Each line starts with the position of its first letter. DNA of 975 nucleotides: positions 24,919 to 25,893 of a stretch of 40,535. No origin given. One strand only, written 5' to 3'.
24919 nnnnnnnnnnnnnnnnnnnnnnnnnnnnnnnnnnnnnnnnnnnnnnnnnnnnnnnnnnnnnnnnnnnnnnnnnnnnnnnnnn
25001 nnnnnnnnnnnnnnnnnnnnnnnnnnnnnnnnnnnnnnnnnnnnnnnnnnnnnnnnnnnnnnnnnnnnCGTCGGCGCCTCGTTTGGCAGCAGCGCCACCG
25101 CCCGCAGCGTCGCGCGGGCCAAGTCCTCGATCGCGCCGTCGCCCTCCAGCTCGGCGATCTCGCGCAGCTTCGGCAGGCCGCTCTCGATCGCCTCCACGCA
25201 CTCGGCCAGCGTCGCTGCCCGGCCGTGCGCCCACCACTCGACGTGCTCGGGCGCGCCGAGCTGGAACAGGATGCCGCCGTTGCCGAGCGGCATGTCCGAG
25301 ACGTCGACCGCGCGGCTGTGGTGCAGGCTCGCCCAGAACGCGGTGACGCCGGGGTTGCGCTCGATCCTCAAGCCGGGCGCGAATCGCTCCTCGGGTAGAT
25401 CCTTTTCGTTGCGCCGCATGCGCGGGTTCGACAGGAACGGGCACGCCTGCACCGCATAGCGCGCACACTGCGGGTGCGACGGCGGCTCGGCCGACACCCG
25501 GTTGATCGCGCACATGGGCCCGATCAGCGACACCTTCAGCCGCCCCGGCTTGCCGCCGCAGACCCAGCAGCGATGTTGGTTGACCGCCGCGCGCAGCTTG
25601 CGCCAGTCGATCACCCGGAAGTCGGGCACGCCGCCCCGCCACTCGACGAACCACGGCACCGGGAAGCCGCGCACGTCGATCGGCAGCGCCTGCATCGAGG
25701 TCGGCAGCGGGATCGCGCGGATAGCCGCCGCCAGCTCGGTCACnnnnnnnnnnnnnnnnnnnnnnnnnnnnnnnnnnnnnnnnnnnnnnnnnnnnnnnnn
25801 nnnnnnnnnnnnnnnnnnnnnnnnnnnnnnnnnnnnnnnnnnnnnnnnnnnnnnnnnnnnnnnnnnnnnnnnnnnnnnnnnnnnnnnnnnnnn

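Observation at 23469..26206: Six-gene non-structural insert between the scaffold and major capsid genes (Cys-rich protein, Xre-HTH, ParB-like and small ORFs)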

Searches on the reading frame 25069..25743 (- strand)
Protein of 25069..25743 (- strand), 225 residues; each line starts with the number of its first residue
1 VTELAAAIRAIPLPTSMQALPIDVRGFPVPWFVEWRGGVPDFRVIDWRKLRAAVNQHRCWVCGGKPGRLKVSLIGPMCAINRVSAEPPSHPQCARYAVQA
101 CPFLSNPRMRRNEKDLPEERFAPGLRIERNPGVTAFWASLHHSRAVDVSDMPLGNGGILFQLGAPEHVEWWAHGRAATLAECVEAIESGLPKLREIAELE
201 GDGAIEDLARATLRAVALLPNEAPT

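Call 5: search_protein_families(library=pfam, proteins=[window:25069-25743:-], max_evalue=0.1)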
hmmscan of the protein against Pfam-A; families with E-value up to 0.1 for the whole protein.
window:25069-25743:- (225 aa): 0 families

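Call 6: search_protein_families(library=phrogs, proteins=[window:25069-25743:-], max_evalue=0.1)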
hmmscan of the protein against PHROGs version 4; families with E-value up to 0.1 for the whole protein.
window:25069-25743:- (225 aa): 0 families

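Call 12: find_homologous_proteins(query=window:25069-25743:-)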
Query window:25069-25743:- (225 aa): 2770 proteins with E <= 0.001 among 4717 candidates; the best 120 are listed.
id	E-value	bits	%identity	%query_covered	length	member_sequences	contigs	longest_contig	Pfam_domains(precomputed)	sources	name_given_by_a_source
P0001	1.7e-150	517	100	100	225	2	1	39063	-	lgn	-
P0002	2.0e-121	422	79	100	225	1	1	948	-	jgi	jgi:hypothetical protein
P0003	9.2e-114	397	79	95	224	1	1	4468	-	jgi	jgi:hypothetical protein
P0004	3.5e-109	382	81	90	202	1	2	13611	-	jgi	jgi:hypothetical protein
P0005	7.1e-103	361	74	99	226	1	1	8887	-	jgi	jgi:hypothetical protein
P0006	6.5e-101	355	70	98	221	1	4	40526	-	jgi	jgi:hypothetical protein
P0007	7.0e-91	322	65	99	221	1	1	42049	-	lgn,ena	-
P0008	1.3e-88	314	66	98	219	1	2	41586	-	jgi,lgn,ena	jgi:hypothetical protein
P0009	5.2e-85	303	63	99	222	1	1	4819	-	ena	-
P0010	5.6e-85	303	63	99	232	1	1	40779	-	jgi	jgi:hypothetical protein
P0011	1.3e-83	298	61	99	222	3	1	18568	-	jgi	jgi:hypothetical protein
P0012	2.6e-80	287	61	99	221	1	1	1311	-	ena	-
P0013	3.1e-79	284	60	97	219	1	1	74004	-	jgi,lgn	jgi:hypothetical protein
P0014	4.1e-78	280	58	98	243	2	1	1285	-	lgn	-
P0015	4.5e-78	280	58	98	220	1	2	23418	-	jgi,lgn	jgi:hypothetical protein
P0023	1.4e-74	268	56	99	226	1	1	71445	-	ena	-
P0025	2.6e-74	268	58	98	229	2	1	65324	-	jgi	jgi:hypothetical protein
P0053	2.9e-66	241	53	98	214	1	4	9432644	-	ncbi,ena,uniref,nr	ncbi:hypothetical protein BRDID11004_59620 [Bradyrhizobium diazoefficiens]|uniref:Uncharacterized pr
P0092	1.4e-62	229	51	97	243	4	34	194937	-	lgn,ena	-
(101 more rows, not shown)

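Call 13: find_encoding_contigs(protein=P0007, flank=10000, max_places=2)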
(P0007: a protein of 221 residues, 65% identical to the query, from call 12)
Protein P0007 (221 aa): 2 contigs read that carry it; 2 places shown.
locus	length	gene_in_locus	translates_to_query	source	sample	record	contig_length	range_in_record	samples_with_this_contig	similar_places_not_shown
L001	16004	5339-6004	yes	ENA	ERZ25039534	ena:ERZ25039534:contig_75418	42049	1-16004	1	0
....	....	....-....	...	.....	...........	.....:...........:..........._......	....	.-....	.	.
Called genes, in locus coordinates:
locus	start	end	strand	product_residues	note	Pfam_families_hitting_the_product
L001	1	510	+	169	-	?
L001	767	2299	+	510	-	-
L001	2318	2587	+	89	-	-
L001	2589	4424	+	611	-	PF12236:Head-tail_con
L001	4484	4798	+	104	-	-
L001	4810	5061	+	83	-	-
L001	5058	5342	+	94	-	-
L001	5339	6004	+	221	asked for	-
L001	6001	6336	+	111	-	-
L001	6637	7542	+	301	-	-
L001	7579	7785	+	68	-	-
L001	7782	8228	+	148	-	PF01907:Ribosomal_L37e (faint)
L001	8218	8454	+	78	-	-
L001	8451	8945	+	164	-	-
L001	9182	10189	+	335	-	PF19821:Phage_capsid_2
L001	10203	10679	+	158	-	-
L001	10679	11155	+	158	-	-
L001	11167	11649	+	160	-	-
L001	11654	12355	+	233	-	-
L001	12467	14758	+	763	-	-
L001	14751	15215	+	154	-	-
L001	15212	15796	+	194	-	-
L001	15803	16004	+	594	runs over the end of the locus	-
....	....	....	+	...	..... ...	-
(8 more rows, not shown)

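Call 14: find_encoding_contigs(protein=P0053, flank=10000, max_places=2)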
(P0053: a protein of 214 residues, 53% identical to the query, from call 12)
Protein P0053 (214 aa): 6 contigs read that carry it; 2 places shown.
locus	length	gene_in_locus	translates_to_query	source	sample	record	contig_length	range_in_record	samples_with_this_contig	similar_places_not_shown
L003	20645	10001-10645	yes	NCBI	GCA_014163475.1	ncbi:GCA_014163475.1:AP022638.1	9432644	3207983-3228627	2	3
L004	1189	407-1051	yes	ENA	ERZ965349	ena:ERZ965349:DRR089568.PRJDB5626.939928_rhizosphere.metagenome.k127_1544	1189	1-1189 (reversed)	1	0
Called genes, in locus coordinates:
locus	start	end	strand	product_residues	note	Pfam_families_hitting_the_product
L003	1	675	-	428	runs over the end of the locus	PF13481:AAA_25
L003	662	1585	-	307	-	PF23639:DUF7146, PF13362:Toprim_3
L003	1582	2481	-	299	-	PF00145:DNA_methylase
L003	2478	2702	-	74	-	-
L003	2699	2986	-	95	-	-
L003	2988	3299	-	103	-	PF12637:TSCPD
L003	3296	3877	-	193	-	-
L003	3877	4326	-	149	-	-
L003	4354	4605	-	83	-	-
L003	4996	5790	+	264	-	PF09588:YqaJ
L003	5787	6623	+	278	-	PF04404:ERF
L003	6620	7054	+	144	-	-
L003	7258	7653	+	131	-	-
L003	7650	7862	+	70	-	-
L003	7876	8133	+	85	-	-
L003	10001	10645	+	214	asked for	-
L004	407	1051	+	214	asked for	-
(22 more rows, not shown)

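Call 17: find_related_loci(query=A1, collection=viral_contigs, flank=6000)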
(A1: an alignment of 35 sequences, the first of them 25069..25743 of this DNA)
Query A1 (225 aa) in viral_contigs; peptide patterns used: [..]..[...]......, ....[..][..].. (x = any residue, [..] = any of these).
542 stretches matched a pattern; 517 encode a relative of the query (tblastn E <= 1e-3); the best 80 are kept; 80 distinct loci.
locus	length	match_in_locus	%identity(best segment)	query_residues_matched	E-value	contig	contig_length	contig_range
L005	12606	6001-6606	81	1-202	1e-109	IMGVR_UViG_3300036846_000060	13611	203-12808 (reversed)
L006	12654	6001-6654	66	1-220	5e-91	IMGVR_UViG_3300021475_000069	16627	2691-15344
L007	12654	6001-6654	66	1-220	5e-91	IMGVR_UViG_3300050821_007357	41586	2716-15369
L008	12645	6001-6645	60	3-221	1e-82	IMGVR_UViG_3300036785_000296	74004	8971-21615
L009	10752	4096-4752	59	1-222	6e-78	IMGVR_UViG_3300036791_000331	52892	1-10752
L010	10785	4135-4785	58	1-221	1e-77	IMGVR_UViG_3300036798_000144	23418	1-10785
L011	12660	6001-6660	58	1-220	2e-76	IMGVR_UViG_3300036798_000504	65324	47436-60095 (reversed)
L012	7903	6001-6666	58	1-224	9e-77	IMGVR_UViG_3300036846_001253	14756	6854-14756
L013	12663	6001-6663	56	1-223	2e-76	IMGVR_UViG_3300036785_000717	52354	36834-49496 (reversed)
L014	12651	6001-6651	57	1-219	7e-75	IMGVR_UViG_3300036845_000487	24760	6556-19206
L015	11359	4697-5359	56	1-221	1e-74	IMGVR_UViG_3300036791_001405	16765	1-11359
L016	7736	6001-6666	55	1-223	4e-73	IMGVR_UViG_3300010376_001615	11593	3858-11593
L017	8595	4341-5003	55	3-225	3e-72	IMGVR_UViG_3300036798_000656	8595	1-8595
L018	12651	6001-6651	55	1-220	2e-76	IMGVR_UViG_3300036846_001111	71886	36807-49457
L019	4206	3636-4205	60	1-188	3e-69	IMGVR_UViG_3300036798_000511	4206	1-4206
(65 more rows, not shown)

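Call 22: predict_structure(alignment_id=A1)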
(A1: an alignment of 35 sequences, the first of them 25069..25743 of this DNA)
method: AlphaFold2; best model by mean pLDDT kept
length: 225 residues; sequences in the alignment: 35
mean_pLDDT: 86.0   pTM: 0.83
mean pLDDT of the five models: 86.0, 85.0, 84.4, 82.6, 82.2
residues with pLDDT >= 90: 120; 70-90: 72; 50-70: 31; < 50: 2
segments of 3 or more residues with pLDDT < 50: none
pLDDT, mean of each block of 10 residues (from residue 1): 74 94 88 91 85 91 95 94 92 94 72 62 63 92 86 74 95 93 92 89 94 96 65
secondary structure, 60 per line:
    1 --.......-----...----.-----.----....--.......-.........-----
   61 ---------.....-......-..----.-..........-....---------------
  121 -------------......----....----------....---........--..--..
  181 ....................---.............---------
elements in order: H3-9 E33-36 E39-45 H47-55 E70-74 H76-81 H91-100 H102-105 E134-139 E144-147 E158-161 E165-172 H179-200 H204-216

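Call 25: fold_search(model_id=the predicted structure, library=pdb)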
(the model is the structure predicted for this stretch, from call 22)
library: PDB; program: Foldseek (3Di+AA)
matches with E <= 10: 56; with E <= 0.001: 0
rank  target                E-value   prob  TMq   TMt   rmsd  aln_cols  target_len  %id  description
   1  3slu_B                1.7e+00  0.03  0.13  0.09  15.1        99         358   17  Crystal structure of NMB0315 (released 2012-02-01)
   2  7f2n_B                2.3e+00  0.04  0.13  0.22   5.4        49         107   12  Crystal structure of SSB from Klebsiella pneumonia. (released 2021-11-10)
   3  9ds0_B                2.6e+00  0.03  0.12  0.07  14.2       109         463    8  Crystal structure of sphA with MeVGQ (released 2025-10-22)
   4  3a1z_B                2.6e+00  0.01  0.08  0.08  18.3       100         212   14  Crystal structure of juvenile hormone binding protein from silkworm (released 2010-04-28)
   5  9j9h_Q                2.9e+00  0.02  0.09  0.10  15.0        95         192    8  High-resolution cryo-EM structure of the Plasmodium falciparum 80S ribosome bound to RACK1 and E-tRNA (released 2025-06-04)
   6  9m0p_LI               2.9e+00  0.02  0.12  0.13   9.4        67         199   15  Cryo-EM structure of human 80S ribosome in complex with montanine (released 2026-01-14)
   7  5ekq_C                3.1e+00  0.01  0.09  0.11  11.1        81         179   11  The structure of the BamACDE subcomplex from E. coli (released 2016-01-20)
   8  5xr1_MODEL_1_A        3.3e+00  0.06  0.11  0.20   6.6        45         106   11  Structure of FLN IG21 domain in complex with C-terminal peptide of beta-2 (released 2018-06-13)
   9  3kyf                  3.3e+00  0.06  0.14  0.13   3.3        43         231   14  Crystal structure of P4397 complexed with c-di-GMP (released 2010-04-14)
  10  3a1z_C                3.3e+00  0.01  0.09  0.09  17.8       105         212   14  Crystal structure of juvenile hormone binding protein from silkworm (released 2010-04-28)
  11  6n8o_Z                3.5e+00  0.02  0.11  0.12  12.9        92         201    5  Cryo-EM structure of Rpl10-inserted (RI) pre-60S ribosomal subunit (released 2019-03-13)
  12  2gjg                  3.7e+00  0.04  0.14  0.13   8.8        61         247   18  CRYSTAL STRUCTURE OF A PILZ-CONTAINING PROTEIN (PP4397) FROM PSEUDOMONAS PUTIDA KT2440 AT 2.25 A RESOLUTION (released 2006-04-25)
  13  4n4u_A                3.9e+00  0.20  0.16  0.12   2.9        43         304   21  Crystal structure of ABC transporter solute binding protein BB0719 from Bordetella bronchiseptica RB50, TARGET EFI-510 (released 2013-10-23)
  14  8ck1_E                3.9e+00  0.01  0.10  0.11  16.0        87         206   14  Carin 1 bacteriophage tail, connector and tail fibers assembly (released 2023-03-15)
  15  6kre_B                3.9e+00  0.01  0.08  0.05  19.5       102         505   17  TRiC at 0.05 mM ADP-AlFx, Conformation 2, 0.05-C2 (released 2019-09-18)
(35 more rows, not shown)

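Call 27: search_solved_structures(query=A1, max_evalue=10)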
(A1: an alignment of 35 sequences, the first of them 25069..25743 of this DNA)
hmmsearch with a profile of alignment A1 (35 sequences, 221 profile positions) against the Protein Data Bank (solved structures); distinct sequences matched with E-value up to 10: 74 (the best 60 are shown).
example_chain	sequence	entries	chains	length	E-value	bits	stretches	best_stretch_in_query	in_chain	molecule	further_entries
8grq_D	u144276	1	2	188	0.00073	21.9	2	159-210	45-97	H2B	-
7lko_B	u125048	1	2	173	0.26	13.6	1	165-216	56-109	Pilus biogenesis protein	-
8vo0_M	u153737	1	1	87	0.63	12.3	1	159-205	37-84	Histone H2B 1.1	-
8vo0_S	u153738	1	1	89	0.67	12.2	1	159-205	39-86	Histone H2B 1.1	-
9inc_B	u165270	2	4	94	0.74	12.1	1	159-206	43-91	Histone H2B type 1-J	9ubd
5chl_B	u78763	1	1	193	0.74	12.1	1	159-212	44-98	Histone H2A.Z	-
3kwq_D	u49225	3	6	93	0.75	12.1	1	159-205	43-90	Histone H2B 1.1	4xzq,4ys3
4z66_D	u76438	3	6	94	0.77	12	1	159-205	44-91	Histone H2B 1.1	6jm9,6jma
9n6h_D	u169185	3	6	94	0.77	12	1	159-205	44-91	Histone H2B 1.1 | Histone H2B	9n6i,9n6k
6z6p_D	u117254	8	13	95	0.79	12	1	159-205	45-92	Histone H2B | Histone H2B 1.1 | Histone H2B type 1-J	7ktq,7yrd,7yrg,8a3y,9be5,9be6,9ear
8vmj_M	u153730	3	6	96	0.81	12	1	159-205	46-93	Histone H2B | Histone H2B 1.1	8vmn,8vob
9f0o_D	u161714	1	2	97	0.83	11.9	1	159-205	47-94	Histone H2B 1.1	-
6iy3_D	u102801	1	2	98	0.85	11.9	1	159-205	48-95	Histone H2B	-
1aoi_D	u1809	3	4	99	0.86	11.9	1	159-205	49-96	HISTONE H2B | Histone H2B 1.1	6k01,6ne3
8xaa_J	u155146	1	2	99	0.87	11.9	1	159-205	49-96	Histone H2B 1.1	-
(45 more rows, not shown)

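Call 28: fold_search(model_id=the predicted structure, library=viral)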
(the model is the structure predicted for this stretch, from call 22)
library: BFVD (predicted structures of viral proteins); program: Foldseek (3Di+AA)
matches with E <= 10: 137; with E <= 0.001: 0
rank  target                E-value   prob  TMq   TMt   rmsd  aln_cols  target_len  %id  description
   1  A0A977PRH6            1.0e+00  0.06  0.11  0.09  11.0        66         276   12  (no name in the UniProt tables at hand)
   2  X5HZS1                1.6e+00  0.11  0.20  0.34   7.1        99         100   14  Uncharacterized protein [Pseudomonas phage KPP25]
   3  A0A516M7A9            1.6e+00  0.04  0.13  0.09  27.4       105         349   12  (no name in the UniProt tables at hand)
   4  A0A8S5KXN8            1.7e+00  0.04  0.12  0.15  12.8        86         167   15  Coat protein [ssRNA phage AVE016]
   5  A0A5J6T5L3            1.8e+00  0.06  0.16  0.25  14.3       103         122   12  (no name in the UniProt tables at hand)
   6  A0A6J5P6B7            1.8e+00  0.01  0.10  0.20  14.8        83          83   11  Uncharacterized protein [uncultured Caudovirales phage]
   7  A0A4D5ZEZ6            2.0e+00  0.03  0.10  0.19   9.5        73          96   10  Uncharacterized protein [Burkholderia phage BcepSaruman]
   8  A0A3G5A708            2.3e+00  0.06  0.17  0.27   9.3       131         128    6  Uncharacterized protein [Hyperionvirus sp.]
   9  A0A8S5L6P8            2.4e+00  0.02  0.13  0.06  27.0       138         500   10  Uncharacterized protein [Myoviridae sp. ctA4D8]
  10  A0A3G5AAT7            2.4e+00  0.02  0.12  0.14  17.2       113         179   12  Uncharacterized protein [Hyperionvirus sp.]
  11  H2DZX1                2.5e+00  0.08  0.11  0.19   6.7        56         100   21  Polyprotein 1 (Fragment) [uncultured virus]
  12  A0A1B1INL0            2.5e+00  0.03  0.11  0.23  12.3        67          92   12  (no name in the UniProt tables at hand)
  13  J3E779                2.5e+00  0.02  0.13  0.08  18.2       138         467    9  (no name in the UniProt tables at hand)
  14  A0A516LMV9            2.7e+00  0.03  0.15  0.15  12.7       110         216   14  (no name in the UniProt tables at hand)
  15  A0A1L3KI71            2.7e+00  0.03  0.11  0.16  12.6        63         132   13  Uncharacterized protein [Beihai levi-like virus 24]
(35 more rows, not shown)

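Call 33: search_protein_families(library=ncbifam, proteins=[window:25069-25743:-], max_evalue=0.1)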
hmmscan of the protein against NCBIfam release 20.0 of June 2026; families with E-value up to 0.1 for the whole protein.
window:25069-25743:- (225 aa): 0 families

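Call 34: search_protein_families(library=padloc, proteins=[window:25069-25743:-], max_evalue=0.1)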
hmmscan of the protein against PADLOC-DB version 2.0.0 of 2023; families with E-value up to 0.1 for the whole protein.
window:25069-25743:- (225 aa): 0 families

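Call 68: find_encoding_contigs(protein=P0023, flank=8000, max_places=1)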
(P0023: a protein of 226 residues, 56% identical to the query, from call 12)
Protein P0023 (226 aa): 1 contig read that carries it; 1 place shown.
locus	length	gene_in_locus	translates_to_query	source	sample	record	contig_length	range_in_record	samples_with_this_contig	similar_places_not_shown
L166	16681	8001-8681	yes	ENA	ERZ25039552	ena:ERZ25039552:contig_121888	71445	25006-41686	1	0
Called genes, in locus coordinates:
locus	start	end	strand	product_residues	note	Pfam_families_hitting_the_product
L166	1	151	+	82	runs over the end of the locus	-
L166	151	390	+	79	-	-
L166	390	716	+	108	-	-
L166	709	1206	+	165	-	-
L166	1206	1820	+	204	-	-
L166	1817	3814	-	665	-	PF13481:AAA_25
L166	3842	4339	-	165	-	-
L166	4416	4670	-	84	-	PF15943:YdaS_toxin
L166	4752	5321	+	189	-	PF12844:HTH_19, PF13560:HTH_31, PF01381:HTH_3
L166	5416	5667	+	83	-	-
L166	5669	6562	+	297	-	PF09588:YqaJ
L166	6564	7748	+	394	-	-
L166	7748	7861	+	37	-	-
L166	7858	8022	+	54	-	-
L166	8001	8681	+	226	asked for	-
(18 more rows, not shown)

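Call 69: find_encoding_contigs(protein=P0092, flank=8000, max_places=1)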
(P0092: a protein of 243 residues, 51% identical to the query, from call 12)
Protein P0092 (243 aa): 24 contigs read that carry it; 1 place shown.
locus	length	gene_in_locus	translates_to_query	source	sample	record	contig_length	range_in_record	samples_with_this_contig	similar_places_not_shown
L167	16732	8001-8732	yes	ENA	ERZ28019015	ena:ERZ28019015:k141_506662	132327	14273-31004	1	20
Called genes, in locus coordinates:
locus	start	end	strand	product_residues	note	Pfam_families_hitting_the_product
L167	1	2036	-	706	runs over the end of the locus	PF00912:Transgly, PF00905:Transpeptidase, PF06832:BiPBP_C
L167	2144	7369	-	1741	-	PF21142:A2M_bMG2, PF11974:bMG3, PF01835:MG2, PF17972:bMG5, PF17962:bMG6, PF07703:A2M_BRD, PF00207:A2M (weak), PF17973:bMG10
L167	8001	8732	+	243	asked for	-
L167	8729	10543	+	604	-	PF01935:DUF87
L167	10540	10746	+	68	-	-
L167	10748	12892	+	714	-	PF00145:DNA_methylase (faint)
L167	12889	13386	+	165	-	-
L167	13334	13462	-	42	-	-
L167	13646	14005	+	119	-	-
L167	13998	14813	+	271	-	-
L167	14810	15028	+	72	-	-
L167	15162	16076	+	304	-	-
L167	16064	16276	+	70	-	-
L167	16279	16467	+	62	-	-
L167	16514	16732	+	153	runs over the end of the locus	-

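Call 70: search_dna_similar(query=window:25069-25743:-, collection=phages, mode=protein, max_rows=30, max_evalue=0.001)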
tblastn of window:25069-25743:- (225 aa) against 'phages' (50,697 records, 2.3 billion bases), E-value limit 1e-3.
Records with a match: 4; places in all: 4; records where one place covers at least 80% of the query: 0.
Best place of each record, by identity: <60% 4.
By first word of the organism name: Rhizobium 4.
By host as written in the record: Rhizobium leguminosarum biovar viciae 3841 2; Rhizobium phaseoli N771 1; - 1.
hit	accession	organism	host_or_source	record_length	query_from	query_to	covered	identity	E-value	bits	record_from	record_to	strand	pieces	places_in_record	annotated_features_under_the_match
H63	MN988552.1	Rhizobium phage RHph_I4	Rhizobium phaseoli N771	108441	3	125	55%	29.7%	3e-7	56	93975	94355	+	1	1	putative clamp loader subunit DNA polymerase accessory protein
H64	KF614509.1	Rhizobium phage vB_RleS_L338C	Rhizobium leguminosarum biovar viciae ...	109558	12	119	48%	28.3%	2e-6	54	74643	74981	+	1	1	hypothetical protein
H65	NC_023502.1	Rhizobium phage vB_RleS_L338C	Rhizobium leguminosarum biovar viciae ...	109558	12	119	48%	28.3%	2e-6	54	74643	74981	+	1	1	hypothetical protein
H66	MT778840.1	Rhizobium phage P11VFA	-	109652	12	119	48%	28.3%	2e-6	54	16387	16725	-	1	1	hypothetical protein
